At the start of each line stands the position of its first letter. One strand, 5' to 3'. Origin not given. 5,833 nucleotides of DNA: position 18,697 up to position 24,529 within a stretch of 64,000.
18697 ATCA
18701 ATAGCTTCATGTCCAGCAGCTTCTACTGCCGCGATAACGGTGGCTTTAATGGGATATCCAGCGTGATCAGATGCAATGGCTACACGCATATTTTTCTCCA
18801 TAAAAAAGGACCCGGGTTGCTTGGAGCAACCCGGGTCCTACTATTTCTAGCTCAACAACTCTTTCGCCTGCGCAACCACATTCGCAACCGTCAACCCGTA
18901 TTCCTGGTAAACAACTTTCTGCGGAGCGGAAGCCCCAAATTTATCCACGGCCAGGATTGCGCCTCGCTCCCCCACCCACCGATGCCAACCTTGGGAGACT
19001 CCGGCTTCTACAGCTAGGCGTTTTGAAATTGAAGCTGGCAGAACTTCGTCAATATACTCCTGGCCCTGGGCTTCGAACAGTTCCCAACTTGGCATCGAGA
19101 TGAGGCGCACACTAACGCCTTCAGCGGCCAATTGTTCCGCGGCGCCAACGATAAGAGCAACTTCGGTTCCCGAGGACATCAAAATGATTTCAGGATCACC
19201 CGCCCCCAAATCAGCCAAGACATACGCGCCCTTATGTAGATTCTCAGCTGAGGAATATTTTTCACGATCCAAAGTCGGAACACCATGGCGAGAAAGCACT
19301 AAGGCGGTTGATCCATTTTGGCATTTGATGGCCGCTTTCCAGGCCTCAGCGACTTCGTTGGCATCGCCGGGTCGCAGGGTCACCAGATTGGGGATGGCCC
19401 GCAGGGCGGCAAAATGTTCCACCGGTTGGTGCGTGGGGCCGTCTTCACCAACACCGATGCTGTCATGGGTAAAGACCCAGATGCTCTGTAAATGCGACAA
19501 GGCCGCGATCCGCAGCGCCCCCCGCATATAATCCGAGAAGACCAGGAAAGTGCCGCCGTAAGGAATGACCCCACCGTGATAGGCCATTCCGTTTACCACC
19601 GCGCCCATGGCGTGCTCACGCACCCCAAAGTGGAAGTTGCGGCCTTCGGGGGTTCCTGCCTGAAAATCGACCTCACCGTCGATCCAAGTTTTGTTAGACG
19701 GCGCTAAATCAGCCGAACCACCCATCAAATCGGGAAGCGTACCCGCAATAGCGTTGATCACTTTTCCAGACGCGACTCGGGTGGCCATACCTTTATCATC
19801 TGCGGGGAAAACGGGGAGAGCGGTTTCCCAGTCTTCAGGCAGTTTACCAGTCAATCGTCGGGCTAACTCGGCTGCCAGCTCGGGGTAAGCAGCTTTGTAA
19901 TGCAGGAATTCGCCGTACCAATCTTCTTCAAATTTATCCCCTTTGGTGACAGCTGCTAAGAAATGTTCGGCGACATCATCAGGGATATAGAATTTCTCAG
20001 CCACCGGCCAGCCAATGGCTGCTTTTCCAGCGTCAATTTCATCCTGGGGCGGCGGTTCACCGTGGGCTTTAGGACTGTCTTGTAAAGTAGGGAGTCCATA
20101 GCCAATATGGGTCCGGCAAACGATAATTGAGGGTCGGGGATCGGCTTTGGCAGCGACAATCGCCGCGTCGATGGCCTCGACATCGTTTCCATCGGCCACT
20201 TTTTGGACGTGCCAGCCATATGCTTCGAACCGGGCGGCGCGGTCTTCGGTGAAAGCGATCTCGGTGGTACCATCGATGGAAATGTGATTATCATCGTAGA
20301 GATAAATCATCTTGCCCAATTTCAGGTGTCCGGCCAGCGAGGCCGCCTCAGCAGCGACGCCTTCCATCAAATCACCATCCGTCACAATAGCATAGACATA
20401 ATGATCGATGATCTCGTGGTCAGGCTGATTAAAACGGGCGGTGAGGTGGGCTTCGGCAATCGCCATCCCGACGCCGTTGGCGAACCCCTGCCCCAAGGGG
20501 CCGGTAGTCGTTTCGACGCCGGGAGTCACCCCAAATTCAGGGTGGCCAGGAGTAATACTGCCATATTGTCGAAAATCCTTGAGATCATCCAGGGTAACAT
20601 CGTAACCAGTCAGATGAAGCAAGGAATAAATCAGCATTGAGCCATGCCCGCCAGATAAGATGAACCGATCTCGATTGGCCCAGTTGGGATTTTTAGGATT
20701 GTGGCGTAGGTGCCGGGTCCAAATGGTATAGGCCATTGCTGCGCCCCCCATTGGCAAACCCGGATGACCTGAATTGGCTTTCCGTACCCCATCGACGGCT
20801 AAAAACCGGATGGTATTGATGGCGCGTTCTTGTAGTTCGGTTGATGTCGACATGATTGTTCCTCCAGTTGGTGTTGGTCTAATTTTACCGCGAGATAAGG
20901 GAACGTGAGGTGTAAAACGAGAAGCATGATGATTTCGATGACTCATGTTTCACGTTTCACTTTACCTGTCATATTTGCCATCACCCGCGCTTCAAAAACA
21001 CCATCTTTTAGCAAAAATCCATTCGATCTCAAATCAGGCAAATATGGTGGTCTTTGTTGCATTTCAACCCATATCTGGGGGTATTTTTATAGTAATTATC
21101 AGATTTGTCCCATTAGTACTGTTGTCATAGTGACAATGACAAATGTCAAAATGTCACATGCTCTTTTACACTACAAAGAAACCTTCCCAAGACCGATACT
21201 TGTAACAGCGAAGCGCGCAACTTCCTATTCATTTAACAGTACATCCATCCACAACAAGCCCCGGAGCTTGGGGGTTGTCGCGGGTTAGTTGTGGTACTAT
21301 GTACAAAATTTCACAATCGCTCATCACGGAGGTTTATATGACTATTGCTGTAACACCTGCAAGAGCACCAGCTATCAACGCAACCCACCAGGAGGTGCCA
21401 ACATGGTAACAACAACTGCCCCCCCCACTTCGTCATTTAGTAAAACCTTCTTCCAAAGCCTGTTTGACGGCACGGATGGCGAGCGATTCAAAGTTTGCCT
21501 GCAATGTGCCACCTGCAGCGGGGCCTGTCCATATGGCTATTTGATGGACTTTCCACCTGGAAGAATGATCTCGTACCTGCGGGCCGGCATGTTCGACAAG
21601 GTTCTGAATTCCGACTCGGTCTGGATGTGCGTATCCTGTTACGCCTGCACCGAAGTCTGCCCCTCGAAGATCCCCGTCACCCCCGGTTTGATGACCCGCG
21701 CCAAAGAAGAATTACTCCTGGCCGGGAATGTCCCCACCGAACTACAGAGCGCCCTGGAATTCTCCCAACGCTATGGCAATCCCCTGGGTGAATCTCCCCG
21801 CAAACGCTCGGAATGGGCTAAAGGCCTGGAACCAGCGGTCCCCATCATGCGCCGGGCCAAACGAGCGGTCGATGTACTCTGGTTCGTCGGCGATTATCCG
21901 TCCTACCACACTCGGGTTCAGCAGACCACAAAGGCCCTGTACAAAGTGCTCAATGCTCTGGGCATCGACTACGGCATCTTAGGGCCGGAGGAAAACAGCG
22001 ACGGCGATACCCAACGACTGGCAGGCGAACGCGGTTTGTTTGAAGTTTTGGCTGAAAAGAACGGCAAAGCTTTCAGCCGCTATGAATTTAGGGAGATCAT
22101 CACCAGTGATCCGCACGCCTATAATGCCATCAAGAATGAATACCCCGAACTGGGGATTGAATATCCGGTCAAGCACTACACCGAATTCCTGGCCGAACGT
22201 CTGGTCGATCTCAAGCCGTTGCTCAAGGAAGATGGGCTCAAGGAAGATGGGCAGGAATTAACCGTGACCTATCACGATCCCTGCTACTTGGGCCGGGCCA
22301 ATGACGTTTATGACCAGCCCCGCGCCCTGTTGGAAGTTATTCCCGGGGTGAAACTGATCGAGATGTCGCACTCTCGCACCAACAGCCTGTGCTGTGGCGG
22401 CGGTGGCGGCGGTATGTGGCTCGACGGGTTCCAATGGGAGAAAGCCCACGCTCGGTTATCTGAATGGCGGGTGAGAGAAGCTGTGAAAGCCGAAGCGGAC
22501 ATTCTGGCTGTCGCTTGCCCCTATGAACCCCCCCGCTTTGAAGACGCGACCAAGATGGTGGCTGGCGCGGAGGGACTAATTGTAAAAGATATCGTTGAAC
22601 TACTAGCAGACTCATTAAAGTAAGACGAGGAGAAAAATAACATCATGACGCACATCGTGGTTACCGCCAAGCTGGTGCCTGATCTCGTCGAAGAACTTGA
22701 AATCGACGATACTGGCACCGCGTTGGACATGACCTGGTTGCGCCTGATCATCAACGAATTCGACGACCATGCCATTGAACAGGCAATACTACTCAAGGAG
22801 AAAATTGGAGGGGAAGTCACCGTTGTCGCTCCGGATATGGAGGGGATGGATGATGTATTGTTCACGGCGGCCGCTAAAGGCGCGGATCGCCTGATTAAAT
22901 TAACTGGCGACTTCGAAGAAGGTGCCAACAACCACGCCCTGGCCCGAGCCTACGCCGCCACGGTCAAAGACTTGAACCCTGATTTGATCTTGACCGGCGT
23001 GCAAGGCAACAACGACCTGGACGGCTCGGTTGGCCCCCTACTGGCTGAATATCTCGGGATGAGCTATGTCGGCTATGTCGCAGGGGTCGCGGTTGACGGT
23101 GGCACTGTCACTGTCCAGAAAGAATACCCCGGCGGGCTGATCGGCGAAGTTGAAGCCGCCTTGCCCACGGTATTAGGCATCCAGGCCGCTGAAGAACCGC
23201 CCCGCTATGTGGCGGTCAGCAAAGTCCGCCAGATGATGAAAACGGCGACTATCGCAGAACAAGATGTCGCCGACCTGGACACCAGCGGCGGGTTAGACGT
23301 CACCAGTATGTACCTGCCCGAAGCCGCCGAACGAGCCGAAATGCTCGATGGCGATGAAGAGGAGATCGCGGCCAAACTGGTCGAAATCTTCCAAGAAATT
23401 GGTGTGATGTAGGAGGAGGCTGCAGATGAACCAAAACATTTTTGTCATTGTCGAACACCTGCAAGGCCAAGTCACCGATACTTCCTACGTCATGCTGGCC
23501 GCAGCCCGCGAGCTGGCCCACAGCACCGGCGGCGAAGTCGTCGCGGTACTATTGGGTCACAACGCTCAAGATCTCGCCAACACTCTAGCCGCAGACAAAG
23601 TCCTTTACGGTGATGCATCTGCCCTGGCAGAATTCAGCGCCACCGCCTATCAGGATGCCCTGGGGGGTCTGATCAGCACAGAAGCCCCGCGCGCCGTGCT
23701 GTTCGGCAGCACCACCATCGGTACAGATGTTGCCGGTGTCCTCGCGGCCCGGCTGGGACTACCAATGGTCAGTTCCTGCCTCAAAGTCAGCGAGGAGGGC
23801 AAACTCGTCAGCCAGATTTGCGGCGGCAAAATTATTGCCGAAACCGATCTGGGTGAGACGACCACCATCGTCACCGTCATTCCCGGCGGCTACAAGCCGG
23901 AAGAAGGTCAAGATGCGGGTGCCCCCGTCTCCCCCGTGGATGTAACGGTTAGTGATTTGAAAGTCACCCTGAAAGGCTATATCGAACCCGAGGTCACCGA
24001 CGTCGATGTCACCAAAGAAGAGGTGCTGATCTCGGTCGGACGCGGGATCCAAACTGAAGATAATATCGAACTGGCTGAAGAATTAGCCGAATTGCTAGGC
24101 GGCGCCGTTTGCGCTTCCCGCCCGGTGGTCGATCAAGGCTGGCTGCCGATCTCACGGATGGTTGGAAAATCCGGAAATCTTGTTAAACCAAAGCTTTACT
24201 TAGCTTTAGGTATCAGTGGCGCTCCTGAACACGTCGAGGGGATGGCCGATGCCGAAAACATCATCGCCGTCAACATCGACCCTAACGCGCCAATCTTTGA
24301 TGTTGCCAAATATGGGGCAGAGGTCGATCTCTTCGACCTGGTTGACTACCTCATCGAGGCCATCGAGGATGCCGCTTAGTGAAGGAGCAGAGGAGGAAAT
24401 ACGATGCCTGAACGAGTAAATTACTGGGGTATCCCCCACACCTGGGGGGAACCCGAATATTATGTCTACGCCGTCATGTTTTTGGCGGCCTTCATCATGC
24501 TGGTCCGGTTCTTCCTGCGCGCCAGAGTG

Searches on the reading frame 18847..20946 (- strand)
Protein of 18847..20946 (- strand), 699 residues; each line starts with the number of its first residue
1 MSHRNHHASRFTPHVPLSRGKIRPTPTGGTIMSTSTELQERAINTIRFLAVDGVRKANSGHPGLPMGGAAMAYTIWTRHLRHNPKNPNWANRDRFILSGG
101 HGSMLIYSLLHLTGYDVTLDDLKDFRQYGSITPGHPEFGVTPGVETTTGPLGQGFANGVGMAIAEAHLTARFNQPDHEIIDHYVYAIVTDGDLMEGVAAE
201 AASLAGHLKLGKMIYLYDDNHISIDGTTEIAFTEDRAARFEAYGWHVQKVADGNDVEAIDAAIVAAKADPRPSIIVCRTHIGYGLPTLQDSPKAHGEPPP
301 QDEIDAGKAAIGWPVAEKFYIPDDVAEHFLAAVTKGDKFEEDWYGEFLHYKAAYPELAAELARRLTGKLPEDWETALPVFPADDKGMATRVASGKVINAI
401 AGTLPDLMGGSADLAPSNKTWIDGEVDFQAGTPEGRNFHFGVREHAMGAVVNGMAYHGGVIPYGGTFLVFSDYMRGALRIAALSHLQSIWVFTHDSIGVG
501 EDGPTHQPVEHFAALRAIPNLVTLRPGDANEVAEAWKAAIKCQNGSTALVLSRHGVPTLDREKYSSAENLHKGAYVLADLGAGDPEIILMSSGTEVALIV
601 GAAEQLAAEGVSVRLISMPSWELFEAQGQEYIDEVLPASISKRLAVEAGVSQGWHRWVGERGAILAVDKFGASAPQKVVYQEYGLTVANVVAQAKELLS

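Call 56: search_protein_families(library=pfam, proteins=[window:18847-20946:-], max_evalue=0.00001)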
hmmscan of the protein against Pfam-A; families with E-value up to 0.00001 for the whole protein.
window:18847-20946:- (699 aa): 4 families
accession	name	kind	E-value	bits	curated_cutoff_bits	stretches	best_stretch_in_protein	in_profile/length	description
PF00456.26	Transketolase_N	-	8.8e-145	482.3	22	1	39-370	2-334/334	Transketolase, thiamine diphosphate binding domain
PF02779.29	Transket_pyr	-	7.7e-54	182.4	27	1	386-555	2-171/174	Transketolase, pyrimidine binding domain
PF22613.1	Transketolase_C_1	-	5.5e-38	130.1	27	1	573-686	1-113/113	Transketolase-like TK C-terminal domain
PF02780.25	Transketolase_C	-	6.4e-09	36.2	25.9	1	584-690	9-124/124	Transketolase, C-terminal domain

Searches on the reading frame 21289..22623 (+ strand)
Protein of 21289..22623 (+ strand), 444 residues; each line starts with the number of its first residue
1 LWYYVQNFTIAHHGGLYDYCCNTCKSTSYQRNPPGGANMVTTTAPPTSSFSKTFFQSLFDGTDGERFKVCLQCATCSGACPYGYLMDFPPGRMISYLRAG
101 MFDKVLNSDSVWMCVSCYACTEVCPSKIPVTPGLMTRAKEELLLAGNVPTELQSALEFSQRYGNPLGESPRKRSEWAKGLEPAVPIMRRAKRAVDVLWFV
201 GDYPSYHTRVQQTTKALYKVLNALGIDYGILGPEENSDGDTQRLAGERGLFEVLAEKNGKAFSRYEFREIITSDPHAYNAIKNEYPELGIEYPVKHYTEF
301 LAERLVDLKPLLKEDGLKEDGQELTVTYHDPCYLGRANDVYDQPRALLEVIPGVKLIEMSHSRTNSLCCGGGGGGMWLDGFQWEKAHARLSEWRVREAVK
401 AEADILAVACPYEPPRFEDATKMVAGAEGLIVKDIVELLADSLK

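Call 8: search_protein_families(library=pfam, proteins=[window:21289-22623:+], max_evalue=0.0001)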
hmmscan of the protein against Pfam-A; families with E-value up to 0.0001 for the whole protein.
window:21289-22623:+ (444 aa): 5 families
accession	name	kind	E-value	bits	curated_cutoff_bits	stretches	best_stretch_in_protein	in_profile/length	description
PF02754.22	CCG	-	2.5e-18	66.4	20.6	1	326-411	1-78/85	Cysteine-rich domain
PF13187.11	Fer4_9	-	2.1e-09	37.7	27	1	70-127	2-50/52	4Fe-4S dicluster domain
PF13183.11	Fer4_8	-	2.9e-09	37.8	27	1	68-128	3-68/68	4Fe-4S dicluster domain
PF13534.11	Fer4_17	-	9.8e-08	32.9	22.2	1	70-128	2-60/61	4Fe-4S dicluster domain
PF13237.11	Fer4_10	-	1.6e-07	31.6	25.5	1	68-125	7-53/53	4Fe-4S dicluster domain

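Call 73: search_protein_families(library=ncbifam, proteins=[window:21289-22623:+], max_evalue=0.001)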
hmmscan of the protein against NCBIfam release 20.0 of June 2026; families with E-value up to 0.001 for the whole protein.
window:21289-22623:+ (444 aa): 22 families
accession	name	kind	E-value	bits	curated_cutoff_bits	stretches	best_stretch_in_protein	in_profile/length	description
NF004898.0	PRK06259.1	equivalog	3.3e-37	128.3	385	1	65-441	131-486/488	fumarate reductase (CoM/CoB) subunit TfrB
NF045670.1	quin_L_LdhH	equivalog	4.9e-25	87.9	800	1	211-411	482-679/706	L-lactate dehydrogenase (quinone) large subunit LdhH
TIGR03290.1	CoB_CoM_SS_C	equivalog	1.2e-19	70.8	160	1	68-165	2-98/144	CoB--CoM heterodisulfide reductase subunit C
NF008369.0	PRK11168.1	equivalog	1.7e-18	66.7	278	2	190-373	163-338/401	anaerobic glycerol-3-phosphate dehydrogenase subunit C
NF038018.1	qmoC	equivalog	3.7e-12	46.4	300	1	61-127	11-77/360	quinone-interacting membrane-bound oxidoreductase complex subunit QmoC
NF045711.1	sulf_resp_HmcF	equivalog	4.7e-10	38.8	750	1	293-379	308-389/457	sulfate respiration complex iron-sulfur protein HmcF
NF045796.1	DsrK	equivalog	7.4e-10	38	400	1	251-420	246-419/453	sulfate reduction electron transfer complex DsrMKJOP subunit DsrK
NF041890.1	hdrC_Methbact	equivalog_domain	2.9e-09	36.8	270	1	65-127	27-87/192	ferredoxin:CoB-CoM heterodisulfide reductase subunit HdrC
TIGR03379.1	glycerol3P_GlpC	equivalog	3e-09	36.1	279.9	0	195-373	163-335/397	anaerobic glycerol-3-phosphate dehydrogenase subunit GlpC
NF041837.1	rnfC_Methano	equivalog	3.7e-09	35.9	650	1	68-140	358-424/438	Rnf electron transport complex subunit RnfC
NF045663.1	diclust_near_Sec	equivalog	4e-09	35.1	530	1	245-374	467-583/759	pyridine nucleotide-disulfide oxidoreductase/dicluster-binding protein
NF041779.1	hetero_SS_HdrC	equivalog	7.2e-09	35.4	350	1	46-126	10-88/198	ferredoxin:CoB-CoM heterodisulfide reductase subunit HdrC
NF045724.1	ferredox_TmcB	equivalog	1.5e-08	33.6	735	1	222-385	212-372/430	electron transfer complex ferredoxin TmcB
NF003454.1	PRK05035.1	equivalog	1.7e-08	33.4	345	1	66-130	365-424/556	electron transport complex subunit RsxC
TIGR01945.1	rnfC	subfamily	1.9e-08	33.3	245.95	1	65-131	360-421/435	RnfABCDGE type electron transport complex subunit C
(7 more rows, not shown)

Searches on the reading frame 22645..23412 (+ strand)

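Call 8: search_protein_families(library=pfam, proteins=[window:22645-23412:+], max_evalue=0.0001)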
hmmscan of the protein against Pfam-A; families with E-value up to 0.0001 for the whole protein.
window:22645-23412:+ (255 aa): 1 family
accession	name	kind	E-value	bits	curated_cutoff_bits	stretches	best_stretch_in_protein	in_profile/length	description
PF01012.27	ETF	-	7.4e-26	91.5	26.7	1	35-210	12-180/181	Electron transfer flavoprotein domain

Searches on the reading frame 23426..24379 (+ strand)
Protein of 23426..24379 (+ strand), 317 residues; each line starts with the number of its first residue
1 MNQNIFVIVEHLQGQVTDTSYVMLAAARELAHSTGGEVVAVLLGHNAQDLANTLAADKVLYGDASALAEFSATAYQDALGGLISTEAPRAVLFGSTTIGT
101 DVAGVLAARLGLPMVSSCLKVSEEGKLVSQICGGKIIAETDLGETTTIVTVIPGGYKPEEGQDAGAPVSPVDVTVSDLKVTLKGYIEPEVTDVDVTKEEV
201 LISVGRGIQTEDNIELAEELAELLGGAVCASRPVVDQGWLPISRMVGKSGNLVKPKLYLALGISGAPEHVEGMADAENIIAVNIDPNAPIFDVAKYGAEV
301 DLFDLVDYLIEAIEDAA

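Call 8: search_protein_families(library=pfam, proteins=[window:23426-24379:+], max_evalue=0.0001)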
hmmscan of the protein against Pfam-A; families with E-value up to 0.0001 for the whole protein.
window:23426-24379:+ (317 aa): 2 families
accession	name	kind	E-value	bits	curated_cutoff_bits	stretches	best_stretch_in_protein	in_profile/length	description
PF01012.27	ETF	-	1e-31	110.6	26.7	1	6-174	2-179/181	Electron transfer flavoprotein domain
PF00766.25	ETF_alpha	-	2.6e-31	107.9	27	1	195-273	2-80/81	Electron transfer flavoprotein FAD-binding domain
